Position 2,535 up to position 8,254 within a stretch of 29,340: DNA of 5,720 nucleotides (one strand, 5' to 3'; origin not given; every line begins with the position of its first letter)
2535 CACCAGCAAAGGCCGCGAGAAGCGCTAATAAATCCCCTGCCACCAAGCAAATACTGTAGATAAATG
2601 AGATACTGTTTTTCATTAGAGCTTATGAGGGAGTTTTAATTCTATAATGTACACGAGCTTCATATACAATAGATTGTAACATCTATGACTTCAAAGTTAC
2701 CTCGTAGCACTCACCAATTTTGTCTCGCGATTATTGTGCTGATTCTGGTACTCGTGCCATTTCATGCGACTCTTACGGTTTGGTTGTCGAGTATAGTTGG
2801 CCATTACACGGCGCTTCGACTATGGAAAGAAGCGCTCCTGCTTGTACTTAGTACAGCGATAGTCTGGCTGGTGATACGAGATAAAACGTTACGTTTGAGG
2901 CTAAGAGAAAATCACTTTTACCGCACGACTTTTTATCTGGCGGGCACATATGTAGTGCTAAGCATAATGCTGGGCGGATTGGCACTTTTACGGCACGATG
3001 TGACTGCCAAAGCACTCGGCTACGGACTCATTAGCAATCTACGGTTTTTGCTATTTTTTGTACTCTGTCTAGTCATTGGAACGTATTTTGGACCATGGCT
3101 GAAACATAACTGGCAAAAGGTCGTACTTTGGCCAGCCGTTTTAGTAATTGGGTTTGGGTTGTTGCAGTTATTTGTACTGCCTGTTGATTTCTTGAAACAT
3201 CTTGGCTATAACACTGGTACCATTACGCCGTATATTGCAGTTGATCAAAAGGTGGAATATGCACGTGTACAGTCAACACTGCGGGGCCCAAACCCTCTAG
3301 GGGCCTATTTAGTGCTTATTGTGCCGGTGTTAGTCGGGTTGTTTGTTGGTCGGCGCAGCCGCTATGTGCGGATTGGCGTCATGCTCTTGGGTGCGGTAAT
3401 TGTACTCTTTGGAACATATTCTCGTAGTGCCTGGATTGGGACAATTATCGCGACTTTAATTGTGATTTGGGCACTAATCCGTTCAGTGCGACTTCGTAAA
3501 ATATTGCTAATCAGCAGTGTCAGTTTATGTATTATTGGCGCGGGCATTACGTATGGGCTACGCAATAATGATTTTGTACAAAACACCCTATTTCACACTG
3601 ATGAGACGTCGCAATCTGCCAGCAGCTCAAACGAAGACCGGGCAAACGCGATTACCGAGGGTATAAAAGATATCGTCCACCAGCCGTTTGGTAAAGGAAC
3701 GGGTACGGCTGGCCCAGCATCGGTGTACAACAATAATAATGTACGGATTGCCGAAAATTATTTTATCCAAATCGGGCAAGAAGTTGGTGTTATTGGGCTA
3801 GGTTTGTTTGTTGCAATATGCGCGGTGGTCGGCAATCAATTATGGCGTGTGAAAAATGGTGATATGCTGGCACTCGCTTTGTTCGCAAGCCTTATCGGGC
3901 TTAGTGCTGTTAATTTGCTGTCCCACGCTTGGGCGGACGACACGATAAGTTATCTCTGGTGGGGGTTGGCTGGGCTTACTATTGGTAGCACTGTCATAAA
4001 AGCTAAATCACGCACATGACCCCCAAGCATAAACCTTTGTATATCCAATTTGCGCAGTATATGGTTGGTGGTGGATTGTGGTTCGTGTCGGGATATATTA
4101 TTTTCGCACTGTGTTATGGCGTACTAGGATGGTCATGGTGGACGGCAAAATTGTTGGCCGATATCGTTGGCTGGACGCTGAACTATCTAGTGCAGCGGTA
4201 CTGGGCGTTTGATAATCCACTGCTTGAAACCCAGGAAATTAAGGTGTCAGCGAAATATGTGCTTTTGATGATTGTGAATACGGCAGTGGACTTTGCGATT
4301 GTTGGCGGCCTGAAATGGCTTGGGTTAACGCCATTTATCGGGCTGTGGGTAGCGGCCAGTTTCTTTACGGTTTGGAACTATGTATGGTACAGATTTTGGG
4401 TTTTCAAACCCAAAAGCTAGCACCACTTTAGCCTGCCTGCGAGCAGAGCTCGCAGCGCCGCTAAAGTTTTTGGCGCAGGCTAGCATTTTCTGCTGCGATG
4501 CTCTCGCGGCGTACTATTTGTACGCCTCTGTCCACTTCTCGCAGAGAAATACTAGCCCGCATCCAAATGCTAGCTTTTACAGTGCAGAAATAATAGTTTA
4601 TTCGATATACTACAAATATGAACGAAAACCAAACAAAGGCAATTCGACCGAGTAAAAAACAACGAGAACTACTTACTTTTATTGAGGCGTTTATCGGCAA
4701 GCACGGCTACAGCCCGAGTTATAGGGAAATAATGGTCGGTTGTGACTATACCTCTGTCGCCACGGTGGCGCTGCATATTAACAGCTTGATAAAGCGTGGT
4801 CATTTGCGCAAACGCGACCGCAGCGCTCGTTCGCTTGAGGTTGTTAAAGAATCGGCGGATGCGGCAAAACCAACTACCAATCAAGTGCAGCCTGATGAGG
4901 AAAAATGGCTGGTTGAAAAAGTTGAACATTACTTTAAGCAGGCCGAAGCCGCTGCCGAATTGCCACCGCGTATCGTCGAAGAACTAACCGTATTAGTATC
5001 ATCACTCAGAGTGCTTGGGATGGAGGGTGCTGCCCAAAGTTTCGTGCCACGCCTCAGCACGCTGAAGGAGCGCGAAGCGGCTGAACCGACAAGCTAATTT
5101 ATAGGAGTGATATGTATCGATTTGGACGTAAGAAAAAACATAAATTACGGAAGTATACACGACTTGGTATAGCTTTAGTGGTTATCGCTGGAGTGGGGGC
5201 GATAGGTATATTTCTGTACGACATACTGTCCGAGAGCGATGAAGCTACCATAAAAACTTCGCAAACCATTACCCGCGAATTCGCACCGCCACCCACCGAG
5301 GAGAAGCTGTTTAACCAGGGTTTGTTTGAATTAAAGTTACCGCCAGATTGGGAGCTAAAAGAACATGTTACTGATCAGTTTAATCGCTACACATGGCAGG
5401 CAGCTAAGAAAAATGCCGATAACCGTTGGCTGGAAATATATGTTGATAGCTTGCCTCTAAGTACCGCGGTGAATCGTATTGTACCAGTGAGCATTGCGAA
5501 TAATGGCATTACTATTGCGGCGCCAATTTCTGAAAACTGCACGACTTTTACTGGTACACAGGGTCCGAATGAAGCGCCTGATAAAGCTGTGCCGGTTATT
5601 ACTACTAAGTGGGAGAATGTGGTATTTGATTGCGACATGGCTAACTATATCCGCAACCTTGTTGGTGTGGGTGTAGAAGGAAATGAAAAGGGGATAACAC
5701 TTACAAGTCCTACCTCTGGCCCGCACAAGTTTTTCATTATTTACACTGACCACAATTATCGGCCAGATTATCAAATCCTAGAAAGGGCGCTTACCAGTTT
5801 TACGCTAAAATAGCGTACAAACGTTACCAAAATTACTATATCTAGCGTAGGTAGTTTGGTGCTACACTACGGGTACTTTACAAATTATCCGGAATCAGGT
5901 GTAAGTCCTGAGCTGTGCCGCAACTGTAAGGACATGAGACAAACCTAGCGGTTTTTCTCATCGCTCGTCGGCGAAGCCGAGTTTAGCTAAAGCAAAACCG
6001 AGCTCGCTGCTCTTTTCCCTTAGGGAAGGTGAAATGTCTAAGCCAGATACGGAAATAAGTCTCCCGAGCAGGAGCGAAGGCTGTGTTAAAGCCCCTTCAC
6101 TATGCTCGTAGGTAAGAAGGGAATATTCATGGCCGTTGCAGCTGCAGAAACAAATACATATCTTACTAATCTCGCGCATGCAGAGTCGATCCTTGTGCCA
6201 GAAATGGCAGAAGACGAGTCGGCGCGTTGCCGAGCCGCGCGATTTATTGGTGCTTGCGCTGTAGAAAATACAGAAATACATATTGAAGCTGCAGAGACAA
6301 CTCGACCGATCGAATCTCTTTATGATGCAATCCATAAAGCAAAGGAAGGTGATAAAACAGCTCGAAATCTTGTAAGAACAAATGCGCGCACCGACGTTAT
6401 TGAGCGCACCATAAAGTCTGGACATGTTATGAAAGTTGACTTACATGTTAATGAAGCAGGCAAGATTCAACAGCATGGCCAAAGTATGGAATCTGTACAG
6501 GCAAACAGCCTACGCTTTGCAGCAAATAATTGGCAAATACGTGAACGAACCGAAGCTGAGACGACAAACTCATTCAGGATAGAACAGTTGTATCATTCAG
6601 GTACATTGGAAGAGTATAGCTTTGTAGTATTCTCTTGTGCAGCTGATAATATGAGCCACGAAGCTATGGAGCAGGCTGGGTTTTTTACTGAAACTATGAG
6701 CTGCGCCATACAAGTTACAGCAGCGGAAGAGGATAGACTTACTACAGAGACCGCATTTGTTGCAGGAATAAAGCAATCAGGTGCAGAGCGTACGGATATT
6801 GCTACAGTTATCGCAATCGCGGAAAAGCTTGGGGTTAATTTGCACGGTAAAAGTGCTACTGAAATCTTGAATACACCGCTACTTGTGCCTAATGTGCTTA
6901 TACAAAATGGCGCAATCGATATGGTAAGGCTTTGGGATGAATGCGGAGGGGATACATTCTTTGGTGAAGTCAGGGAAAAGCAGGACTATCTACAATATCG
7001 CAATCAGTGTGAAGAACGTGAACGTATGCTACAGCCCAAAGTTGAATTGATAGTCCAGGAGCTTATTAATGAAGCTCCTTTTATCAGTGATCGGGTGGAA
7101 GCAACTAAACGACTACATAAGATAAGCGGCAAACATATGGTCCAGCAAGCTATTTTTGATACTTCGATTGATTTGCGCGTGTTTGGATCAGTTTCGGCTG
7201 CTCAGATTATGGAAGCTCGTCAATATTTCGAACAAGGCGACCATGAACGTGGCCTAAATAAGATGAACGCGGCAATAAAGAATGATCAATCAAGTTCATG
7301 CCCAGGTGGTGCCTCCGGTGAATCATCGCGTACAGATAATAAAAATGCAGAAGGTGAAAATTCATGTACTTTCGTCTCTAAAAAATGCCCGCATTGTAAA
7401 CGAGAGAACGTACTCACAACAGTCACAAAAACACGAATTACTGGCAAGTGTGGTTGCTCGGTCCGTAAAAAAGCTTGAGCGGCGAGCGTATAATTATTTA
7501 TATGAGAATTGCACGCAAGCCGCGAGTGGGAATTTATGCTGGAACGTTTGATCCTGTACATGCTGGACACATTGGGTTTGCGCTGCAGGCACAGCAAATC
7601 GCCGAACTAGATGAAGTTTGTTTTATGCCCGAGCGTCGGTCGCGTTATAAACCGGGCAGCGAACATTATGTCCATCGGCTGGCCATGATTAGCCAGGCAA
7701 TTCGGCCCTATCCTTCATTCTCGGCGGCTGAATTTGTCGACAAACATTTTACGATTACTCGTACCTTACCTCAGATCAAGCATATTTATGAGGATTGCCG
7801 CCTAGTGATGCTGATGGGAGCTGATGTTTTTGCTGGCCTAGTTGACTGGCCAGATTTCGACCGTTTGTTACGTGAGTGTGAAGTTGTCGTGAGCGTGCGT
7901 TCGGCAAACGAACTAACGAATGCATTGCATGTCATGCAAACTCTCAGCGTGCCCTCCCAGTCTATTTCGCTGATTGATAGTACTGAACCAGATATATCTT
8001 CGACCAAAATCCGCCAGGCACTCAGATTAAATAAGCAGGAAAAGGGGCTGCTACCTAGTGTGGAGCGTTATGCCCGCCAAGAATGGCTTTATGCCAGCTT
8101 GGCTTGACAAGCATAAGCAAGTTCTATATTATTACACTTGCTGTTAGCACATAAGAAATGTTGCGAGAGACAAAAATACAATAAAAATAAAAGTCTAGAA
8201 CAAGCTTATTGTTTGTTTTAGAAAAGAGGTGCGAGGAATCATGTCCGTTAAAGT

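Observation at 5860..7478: Cobalamin riboswitch controlling an unrecognised 449-aa protein in a probable CPR genome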

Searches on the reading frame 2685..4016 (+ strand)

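Call 8: search_protein_families(library=pfam, proteins=[window:2685-4016:+], max_evalue=0.01)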
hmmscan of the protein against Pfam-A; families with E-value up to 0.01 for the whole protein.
window:2685-4016:+ (444 aa): 2 families
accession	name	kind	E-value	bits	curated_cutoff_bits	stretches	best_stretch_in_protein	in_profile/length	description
PF04932.20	Wzy_C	-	1.4e-14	54.6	31.7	1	233-376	2-149/149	O-Antigen ligase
PF19510.5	DUF6044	-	0.0025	16.7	27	1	211-315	150-249/564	Protein of unknown function (DUF6044)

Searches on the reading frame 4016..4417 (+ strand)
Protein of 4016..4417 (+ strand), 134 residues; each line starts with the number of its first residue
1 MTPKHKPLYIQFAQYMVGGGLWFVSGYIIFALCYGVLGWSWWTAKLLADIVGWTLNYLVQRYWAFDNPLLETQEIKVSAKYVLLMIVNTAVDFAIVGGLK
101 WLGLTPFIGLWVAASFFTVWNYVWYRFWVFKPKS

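Call 8: search_protein_families(library=pfam, proteins=[window:4016-4417:+], max_evalue=0.01)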
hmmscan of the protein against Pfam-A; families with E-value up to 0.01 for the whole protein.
window:4016-4417:+ (134 aa): 1 family
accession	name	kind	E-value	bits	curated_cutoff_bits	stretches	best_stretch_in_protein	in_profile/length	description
PF04138.20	GtrA_DPMS_TM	-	1.7e-13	51.2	26.1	1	15-130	2-117/117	GtrA/DPMS, transmembrane domain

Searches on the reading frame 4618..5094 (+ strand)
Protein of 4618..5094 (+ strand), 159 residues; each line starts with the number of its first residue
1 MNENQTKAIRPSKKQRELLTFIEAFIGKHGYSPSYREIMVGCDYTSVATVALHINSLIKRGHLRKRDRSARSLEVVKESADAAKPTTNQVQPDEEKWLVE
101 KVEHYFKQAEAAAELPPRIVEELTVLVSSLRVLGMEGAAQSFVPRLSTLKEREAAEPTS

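Call 8: search_protein_families(library=pfam, proteins=[window:4618-5094:+], max_evalue=0.01)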
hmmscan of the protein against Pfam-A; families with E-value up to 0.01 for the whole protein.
window:4618-5094:+ (159 aa): 1 family
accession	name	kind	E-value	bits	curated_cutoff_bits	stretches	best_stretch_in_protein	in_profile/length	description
PF01726.22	LexA_DNA_bind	-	3e-12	46.6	23.7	1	12-71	5-64/65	LexA DNA binding domain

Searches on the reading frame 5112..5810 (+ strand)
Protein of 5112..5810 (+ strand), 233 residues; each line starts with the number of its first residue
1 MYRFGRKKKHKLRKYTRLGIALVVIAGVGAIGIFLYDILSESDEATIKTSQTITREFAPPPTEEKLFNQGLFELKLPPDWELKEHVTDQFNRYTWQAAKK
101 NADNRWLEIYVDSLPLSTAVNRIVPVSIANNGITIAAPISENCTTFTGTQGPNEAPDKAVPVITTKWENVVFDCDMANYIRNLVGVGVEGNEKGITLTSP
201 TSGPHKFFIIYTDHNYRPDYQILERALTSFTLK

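Call 8: search_protein_families(library=pfam, proteins=[window:5112-5810:+], max_evalue=0.01)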
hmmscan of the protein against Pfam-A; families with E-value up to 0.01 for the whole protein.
window:5112-5810:+ (233 aa): 0 families

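Call 11: search_protein_families(library=ncbifam, proteins=[window:5112-5810:+], max_evalue=0.1)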
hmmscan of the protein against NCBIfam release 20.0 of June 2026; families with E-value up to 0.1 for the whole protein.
window:5112-5810:+ (233 aa): 1 family
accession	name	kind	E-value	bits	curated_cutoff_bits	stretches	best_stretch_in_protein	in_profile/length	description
TIGR03931.1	T7SS_Rv3446c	hypoth_equivalog_domain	0.0023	18.3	47.6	1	17-88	3-83/194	type VII secretion-associated protein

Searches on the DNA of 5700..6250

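Call 4: search_rna_families(source=window, start=5700, end=6250, threshold=evalue, max_evalue=10, show_alignments=4)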
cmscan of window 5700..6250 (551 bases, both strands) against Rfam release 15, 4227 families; matches with E-value up to 10: 3.
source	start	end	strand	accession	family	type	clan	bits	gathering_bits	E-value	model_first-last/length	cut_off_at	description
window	5891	6050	+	RF00174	Cobalamin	Cis-reg; riboswitch;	CL00101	28.5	31.5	2.1e-05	47-167/189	no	Cobalamin riboswitch aptamer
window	6062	6111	-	RF00808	mir-86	Gene; miRNA;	-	12.9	64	8.1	1-77/77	no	mir-86 microRNA precursor family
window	5937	5993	-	RF01142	sR19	Gene; snRNA; snoRNA; CD-box;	-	10.5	45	6.8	1-63/63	no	Small nucleolar RNA sR19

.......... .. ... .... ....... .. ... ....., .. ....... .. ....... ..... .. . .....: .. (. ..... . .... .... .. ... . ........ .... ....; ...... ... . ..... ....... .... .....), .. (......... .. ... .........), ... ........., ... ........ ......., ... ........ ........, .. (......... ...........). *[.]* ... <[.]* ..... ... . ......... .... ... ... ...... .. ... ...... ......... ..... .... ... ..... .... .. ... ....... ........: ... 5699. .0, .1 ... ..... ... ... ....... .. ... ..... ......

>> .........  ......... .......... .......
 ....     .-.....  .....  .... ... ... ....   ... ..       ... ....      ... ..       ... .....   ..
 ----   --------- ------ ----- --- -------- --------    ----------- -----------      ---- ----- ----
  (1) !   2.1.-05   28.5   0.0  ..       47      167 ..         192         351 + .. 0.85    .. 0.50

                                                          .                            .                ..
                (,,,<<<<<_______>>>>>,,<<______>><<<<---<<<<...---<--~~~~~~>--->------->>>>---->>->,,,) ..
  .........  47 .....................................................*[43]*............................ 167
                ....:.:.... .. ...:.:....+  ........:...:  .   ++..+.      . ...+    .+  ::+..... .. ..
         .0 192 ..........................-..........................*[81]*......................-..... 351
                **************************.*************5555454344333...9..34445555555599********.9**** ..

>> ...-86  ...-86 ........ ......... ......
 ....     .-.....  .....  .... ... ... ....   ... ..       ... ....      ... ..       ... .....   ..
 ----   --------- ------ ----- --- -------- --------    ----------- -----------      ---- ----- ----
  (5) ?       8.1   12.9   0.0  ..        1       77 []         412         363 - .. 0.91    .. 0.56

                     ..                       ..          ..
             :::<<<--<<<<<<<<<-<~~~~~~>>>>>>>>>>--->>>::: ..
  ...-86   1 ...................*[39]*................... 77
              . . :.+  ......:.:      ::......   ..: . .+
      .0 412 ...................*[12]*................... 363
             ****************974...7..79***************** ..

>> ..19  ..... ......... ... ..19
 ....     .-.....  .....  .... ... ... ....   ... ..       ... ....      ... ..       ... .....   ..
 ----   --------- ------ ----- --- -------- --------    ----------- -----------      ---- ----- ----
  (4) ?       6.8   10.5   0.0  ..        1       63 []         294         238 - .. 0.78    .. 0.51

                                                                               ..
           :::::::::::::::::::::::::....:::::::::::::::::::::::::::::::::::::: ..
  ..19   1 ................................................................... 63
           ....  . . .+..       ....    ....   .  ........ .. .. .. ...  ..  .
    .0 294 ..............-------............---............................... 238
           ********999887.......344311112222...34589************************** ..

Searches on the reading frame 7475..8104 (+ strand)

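Call 8: search_protein_families(library=pfam, proteins=[window:7475-8104:+], max_evalue=0.01)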
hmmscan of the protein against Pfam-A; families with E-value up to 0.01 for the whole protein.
window:7475-8104:+ (210 aa): 1 family
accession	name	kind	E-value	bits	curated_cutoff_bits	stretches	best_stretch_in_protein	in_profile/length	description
PF01467.32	CTP_transf_like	-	4.6e-19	69.4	21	1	20-181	1-132/133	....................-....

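Call 11: search_protein_families(library=ncbifam, proteins=[window:7475-8104:+], max_evalue=0.1)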
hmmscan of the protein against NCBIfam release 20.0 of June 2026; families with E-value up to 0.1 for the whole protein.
window:7475-8104:+ (210 aa): 16 families
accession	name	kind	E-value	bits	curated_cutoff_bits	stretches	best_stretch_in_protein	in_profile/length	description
TIGR00482.1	TIGR00482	equivalog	1.9e-32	112.9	112.45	1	20-206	1-194/194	nicotinate (nicotinamide) nucleotide adenylyltransferase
NF000840.1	PRK00071.1-3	equivalog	4.1e-30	104.7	150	1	14-207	4-199/201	nicotinate-nucleotide adenylyltransferase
NF005519.0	PRK07152.1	equivalog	9.4e-30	103.7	315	1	17-207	2-185/361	nicotinate-nucleotide adenylyltransferase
NF000839.0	PRK00071.1-1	equivalog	8e-26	91.3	187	1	18-208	8-217/219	nicotinate-nucleotide adenylyltransferase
NF000841.0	PRK00071.1-4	equivalog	2.6e-21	76.3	197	1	14-207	5-193/194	nicotinate-nucleotide adenylyltransferase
NF000843.0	PRK00071.2-2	equivalog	4.8e-18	65.4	240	1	12-148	8-147/212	nicotinate-nucleotide adenylyltransferase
NF005410.0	PRK06973.1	equivalog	1e-17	64.3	214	1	12-186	18-212/243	nicotinate-nucleotide adenylyltransferase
NF000842.0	PRK00071.2-1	equivalog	2.4e-12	46.8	167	1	80-208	65-186/191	nicotinate-nucleotide adenylyltransferase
NF000845.0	PRK00071.2-4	equivalog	9.7e-09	34.9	210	1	14-148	6-143/197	nicotinate-nucleotide adenylyltransferase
TIGR00125.1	cyt_tran_rel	domain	1.1e-07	31.9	27.7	1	18-75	1-59/65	adenylyltransferase/cytidyltransferase family protein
NF000846.0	PRK00071.2-5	equivalog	1.4e-06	27.9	329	1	17-147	20-153/210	nicotinate-nucleotide adenylyltransferase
TIGR01510.1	coaD_prev_kdtB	equivalog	4e-05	23.7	103.3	1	19-51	2-32/155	pantetheine-phosphate adenylyltransferase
TIGR01526.1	nadR_NMN_Atrans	equivalog_domain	0.0054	16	341.15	1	18-48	3-31/325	nicotinamide-nucleotide adenylyltransferase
NF001985.0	PRK00777.1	subfamily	0.011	15.8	104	0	22-44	10-32/157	pantetheine-phosphate adenylyltransferase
TIGR02199.1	rfaE_dom_II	equivalog_domain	0.012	15.4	181.5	1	14-49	9-44/144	D-glycero-beta-D-manno-heptose 1-phosphate adenylyltransferase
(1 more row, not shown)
